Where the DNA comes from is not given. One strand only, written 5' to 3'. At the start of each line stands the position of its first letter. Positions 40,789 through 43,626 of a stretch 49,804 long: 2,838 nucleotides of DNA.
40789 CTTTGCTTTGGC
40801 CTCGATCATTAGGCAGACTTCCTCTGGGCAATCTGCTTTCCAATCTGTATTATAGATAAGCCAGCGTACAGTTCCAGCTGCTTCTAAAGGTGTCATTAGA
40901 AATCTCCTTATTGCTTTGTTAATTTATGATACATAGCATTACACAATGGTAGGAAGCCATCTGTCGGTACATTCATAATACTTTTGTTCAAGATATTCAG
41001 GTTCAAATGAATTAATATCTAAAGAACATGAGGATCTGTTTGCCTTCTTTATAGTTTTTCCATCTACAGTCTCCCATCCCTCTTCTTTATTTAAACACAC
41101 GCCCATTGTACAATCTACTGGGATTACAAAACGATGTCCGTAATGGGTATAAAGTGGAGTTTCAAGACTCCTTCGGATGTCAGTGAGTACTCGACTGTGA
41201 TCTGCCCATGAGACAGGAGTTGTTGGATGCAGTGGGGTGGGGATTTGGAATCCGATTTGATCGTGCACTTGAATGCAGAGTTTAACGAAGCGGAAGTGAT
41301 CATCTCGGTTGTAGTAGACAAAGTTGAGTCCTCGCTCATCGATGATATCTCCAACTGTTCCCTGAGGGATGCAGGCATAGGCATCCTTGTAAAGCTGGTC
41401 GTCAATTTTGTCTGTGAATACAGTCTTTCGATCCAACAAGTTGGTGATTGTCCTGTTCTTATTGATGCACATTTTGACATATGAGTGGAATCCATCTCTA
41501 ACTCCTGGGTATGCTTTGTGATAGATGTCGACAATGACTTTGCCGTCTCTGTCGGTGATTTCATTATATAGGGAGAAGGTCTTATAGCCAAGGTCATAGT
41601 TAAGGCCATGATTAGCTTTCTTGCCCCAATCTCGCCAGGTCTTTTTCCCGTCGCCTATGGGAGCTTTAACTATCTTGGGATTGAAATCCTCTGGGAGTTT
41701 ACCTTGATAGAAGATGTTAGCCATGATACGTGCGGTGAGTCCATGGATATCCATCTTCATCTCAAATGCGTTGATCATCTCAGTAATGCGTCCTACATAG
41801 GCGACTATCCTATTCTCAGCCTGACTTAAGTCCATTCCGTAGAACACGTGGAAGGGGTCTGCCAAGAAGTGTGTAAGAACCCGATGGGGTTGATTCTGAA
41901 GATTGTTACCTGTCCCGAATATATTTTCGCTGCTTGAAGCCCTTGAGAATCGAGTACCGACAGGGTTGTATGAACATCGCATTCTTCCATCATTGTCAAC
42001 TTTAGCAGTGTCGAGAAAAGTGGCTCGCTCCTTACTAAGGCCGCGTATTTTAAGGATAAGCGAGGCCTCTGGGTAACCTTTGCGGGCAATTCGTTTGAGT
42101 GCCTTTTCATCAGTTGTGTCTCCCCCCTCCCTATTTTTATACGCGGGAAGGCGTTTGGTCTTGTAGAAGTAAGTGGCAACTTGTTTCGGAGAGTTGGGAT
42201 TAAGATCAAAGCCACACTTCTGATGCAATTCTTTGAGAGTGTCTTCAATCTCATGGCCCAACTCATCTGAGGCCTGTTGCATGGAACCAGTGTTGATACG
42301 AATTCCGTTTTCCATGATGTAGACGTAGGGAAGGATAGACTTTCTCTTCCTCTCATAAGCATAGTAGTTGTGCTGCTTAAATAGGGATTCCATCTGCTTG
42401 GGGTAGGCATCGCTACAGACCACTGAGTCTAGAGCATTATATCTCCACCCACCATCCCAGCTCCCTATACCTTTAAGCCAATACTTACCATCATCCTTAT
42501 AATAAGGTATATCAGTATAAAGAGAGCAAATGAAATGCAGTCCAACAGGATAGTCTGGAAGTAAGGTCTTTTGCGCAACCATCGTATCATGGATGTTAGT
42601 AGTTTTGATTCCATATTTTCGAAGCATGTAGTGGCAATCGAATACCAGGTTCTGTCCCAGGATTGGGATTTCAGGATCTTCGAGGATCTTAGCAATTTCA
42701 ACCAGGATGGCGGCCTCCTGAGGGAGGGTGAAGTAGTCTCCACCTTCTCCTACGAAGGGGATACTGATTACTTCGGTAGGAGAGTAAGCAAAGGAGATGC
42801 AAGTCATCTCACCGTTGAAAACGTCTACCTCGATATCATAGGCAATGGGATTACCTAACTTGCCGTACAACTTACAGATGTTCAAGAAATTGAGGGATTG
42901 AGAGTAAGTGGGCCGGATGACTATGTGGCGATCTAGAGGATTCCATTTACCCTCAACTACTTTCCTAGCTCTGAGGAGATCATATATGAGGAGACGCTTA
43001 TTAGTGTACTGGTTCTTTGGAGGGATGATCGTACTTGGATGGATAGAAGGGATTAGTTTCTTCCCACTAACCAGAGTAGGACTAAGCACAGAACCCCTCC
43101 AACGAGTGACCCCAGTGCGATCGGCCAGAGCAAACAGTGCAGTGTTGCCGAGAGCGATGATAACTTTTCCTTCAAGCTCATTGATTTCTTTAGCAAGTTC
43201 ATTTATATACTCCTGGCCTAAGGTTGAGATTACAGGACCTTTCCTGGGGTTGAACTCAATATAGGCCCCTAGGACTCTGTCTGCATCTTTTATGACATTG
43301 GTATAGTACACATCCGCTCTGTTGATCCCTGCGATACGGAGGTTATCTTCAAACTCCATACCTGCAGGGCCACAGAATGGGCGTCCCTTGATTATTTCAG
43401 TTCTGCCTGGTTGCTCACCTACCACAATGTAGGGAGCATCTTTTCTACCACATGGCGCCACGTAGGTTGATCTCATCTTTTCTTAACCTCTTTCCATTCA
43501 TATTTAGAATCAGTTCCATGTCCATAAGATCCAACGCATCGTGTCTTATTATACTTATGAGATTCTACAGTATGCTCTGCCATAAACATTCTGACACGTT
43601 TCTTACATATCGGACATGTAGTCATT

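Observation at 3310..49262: Fifteen dispersed copies of a 25-29 bp quasi-palindrome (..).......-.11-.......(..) punctuate both arms of the genome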

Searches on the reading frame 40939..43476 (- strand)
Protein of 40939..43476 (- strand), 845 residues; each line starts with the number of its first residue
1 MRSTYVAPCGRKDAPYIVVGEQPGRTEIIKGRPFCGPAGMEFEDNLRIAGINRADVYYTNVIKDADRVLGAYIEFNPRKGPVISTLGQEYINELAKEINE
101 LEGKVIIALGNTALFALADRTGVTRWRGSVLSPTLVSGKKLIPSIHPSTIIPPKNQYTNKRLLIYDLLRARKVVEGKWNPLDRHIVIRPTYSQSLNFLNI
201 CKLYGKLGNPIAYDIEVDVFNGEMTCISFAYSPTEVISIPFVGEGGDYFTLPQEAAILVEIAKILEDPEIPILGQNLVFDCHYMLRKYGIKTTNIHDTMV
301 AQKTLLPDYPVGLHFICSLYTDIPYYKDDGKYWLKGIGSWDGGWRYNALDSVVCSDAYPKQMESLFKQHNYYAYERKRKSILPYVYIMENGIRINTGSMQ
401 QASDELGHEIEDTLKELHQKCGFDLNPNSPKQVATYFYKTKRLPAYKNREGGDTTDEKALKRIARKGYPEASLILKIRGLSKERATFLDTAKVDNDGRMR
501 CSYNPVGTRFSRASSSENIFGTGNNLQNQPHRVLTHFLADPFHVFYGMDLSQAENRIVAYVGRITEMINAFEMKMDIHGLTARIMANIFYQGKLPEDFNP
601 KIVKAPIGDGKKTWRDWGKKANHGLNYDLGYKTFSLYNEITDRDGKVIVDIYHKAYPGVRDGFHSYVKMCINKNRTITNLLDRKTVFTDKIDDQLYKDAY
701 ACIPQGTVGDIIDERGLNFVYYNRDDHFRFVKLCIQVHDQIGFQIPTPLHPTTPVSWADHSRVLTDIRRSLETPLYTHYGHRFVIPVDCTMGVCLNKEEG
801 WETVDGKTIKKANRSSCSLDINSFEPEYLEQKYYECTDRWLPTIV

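Call 7: search_protein_families(library=pfam, proteins=[window:40939-43476:-], max_evalue=0.01)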
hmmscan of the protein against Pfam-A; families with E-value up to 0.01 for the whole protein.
window:40939-43476:- (845 aa): 3 families
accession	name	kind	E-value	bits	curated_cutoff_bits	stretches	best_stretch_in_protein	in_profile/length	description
PF00476.26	DNA_pol_A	-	2.2e-37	129.3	34.3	1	399-747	4-343/381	DNA polymerase family A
PF03167.25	UDG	-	8.3e-17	62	24.3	1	10-151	4-122/141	Uracil DNA glycosylase superfamily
PF01612.26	DNA_pol_A_exo1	-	3.4e-12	46.9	23.6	1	199-351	12-158/173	3'-5' exonuclease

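Call 23: find_related_loci(query=window:40939-43476:-, collection=viral_contigs, flank=10000)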
Query window:40939-43476:- (845 aa) in viral_contigs; peptide patterns used: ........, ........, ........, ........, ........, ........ (x = any residue, [..] = any of these).
32 stretches matched a pattern; 32 encode a relative of the query (tblastn E <= 1e-3); 31 distinct loci.
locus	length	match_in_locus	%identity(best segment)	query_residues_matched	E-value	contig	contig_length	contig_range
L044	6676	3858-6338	81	1-845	0e+0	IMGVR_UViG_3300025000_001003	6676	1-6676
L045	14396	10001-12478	80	1-844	0e+0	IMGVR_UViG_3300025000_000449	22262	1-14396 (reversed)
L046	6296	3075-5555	80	1-845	0e+0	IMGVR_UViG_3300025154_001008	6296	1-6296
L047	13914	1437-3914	80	1-844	0e+0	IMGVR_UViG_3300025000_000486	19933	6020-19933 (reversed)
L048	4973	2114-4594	78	1-845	0e+0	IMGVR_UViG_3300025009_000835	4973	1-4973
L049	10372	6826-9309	78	1-845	0e+0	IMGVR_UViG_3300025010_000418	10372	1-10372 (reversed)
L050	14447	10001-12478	78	1-844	0e+0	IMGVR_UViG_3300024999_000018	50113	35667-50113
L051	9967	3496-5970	77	1-843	0e+0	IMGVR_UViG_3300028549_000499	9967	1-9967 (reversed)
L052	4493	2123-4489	81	1-788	0e+0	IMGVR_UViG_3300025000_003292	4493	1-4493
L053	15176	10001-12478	78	1-844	0e+0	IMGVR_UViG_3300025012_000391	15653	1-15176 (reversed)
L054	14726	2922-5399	71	2-845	0e+0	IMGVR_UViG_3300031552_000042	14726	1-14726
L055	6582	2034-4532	72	1-845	0e+0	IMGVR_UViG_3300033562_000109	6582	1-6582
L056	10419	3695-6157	73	2-839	0e+0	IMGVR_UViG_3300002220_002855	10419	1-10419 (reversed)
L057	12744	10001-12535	70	2-845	0e+0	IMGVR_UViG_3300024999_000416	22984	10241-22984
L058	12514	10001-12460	71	3-844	0e+0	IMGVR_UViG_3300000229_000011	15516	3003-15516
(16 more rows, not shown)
